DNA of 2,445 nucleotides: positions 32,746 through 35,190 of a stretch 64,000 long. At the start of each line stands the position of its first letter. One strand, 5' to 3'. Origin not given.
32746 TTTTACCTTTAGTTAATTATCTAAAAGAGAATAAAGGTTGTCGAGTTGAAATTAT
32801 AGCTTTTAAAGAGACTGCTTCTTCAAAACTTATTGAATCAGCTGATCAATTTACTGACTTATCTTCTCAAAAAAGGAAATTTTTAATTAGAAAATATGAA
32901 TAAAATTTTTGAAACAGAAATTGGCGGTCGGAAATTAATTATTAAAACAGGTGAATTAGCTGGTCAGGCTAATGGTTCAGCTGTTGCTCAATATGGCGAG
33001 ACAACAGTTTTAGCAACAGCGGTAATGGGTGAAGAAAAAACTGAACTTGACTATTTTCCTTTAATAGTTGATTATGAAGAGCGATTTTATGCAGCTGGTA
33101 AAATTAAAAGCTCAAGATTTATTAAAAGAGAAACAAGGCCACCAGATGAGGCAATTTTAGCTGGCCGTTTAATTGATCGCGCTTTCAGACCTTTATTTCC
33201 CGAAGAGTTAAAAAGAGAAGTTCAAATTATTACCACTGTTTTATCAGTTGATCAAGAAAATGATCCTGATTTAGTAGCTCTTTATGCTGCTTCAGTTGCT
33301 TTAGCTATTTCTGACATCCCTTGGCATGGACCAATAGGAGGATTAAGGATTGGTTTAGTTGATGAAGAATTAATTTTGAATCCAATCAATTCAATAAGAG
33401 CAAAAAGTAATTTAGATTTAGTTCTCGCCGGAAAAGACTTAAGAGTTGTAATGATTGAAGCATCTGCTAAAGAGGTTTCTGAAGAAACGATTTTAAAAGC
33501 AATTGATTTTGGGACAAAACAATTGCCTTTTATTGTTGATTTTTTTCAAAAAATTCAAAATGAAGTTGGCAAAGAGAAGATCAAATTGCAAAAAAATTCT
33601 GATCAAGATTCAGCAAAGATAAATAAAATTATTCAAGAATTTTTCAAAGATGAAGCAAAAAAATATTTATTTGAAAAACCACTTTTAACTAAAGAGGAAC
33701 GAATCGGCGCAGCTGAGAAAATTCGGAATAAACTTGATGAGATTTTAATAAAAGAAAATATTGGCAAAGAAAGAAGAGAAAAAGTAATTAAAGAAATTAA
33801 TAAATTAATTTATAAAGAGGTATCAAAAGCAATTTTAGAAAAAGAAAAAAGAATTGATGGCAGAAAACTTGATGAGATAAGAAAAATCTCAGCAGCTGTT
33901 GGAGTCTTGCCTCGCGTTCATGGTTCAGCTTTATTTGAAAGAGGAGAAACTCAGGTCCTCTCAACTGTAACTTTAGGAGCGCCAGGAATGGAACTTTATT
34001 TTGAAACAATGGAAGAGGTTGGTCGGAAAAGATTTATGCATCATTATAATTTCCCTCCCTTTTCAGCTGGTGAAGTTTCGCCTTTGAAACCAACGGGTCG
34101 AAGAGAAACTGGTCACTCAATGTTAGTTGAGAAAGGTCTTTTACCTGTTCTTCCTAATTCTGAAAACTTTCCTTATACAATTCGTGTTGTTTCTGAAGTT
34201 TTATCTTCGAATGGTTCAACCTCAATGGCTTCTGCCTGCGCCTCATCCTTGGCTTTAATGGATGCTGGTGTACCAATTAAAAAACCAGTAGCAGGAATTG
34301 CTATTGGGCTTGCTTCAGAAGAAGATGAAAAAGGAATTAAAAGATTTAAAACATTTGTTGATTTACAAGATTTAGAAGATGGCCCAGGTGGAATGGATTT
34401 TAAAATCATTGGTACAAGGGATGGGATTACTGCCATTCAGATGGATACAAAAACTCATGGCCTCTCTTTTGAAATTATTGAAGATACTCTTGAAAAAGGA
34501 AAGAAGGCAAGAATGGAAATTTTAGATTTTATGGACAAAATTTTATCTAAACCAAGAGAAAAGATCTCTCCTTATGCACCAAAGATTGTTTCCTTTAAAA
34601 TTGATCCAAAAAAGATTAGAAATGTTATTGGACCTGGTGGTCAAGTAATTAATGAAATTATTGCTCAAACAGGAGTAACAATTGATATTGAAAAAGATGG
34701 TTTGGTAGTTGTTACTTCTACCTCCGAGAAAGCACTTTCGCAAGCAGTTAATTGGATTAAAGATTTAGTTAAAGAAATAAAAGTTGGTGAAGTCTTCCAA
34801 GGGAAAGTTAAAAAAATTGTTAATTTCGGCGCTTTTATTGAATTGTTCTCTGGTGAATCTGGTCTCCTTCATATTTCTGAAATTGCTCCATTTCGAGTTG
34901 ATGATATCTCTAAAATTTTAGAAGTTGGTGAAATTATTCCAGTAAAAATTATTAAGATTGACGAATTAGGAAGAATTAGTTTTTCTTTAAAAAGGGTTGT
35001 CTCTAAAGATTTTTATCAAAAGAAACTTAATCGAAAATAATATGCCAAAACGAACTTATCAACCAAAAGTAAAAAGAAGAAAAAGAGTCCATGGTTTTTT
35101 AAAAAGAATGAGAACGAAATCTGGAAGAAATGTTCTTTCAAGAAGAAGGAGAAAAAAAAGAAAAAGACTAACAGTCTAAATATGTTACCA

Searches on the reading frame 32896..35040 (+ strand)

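Call 68: search_protein_families(library=pfam, proteins=[window:32896-35040:+], max_evalue=0.00001)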
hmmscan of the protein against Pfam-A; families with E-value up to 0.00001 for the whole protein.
window:32896-35040:+ (714 aa): 4 families
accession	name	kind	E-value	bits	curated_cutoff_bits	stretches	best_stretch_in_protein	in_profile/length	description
PF01138.27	RNase_PH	-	3.9e-60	202.4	25.5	2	327-460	1-130/130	3' exoribonuclease family, domain 1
PF00575.29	S1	-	1.5e-16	60.9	22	1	628-699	2-74/74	S1 RNA binding domain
PF00013.35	KH_1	-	2e-11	43.9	21.5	1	565-622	2-65/66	KH domain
PF03725.20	RNase_PH_C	-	2.1e-11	44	20.8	1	145-208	1-66/67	3' exoribonuclease family, domain 2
